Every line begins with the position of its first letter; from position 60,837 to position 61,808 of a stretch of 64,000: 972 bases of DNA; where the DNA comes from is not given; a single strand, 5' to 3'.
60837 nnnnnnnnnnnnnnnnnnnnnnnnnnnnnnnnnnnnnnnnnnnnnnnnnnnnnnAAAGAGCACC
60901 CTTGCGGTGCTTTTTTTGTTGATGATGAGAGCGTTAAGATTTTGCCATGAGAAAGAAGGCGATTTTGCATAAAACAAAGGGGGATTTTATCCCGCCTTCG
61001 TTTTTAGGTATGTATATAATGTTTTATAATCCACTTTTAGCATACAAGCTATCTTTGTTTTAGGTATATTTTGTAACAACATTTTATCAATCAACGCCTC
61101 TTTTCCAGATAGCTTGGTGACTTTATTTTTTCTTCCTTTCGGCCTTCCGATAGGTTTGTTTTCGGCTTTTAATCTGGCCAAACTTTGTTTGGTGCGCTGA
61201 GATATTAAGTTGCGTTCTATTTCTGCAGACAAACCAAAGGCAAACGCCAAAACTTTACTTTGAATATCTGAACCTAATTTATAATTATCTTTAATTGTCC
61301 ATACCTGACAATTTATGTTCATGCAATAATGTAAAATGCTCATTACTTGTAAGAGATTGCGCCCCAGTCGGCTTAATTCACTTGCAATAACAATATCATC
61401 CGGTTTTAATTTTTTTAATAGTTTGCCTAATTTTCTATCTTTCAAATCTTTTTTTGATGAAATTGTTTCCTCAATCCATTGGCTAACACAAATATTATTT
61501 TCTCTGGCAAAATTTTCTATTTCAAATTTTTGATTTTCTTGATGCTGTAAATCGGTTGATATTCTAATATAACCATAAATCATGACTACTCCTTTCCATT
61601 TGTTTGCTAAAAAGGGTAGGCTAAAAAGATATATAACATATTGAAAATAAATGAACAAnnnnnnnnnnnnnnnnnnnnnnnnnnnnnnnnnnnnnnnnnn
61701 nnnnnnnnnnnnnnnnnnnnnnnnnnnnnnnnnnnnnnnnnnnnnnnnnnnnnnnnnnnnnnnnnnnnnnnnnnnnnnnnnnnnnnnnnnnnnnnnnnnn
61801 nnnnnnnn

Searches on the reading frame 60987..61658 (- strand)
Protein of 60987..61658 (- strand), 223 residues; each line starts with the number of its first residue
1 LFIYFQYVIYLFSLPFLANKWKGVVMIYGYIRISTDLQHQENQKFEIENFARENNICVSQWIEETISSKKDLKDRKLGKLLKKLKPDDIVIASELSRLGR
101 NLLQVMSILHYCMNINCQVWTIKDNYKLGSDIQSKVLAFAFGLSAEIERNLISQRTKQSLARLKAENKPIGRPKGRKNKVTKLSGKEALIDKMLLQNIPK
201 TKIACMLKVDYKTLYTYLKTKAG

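Call 8: search_protein_families(library=pfam, proteins=[window:60987-61658:-], max_evalue=0.001)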
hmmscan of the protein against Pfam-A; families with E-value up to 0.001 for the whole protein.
window:60987-61658:- (223 aa): 1 family
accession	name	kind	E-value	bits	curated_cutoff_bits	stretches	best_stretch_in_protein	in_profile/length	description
PF00239.26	Resolvase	-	2.4e-28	99.5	23.3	1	27-168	1-144/145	Resolvase, N terminal domain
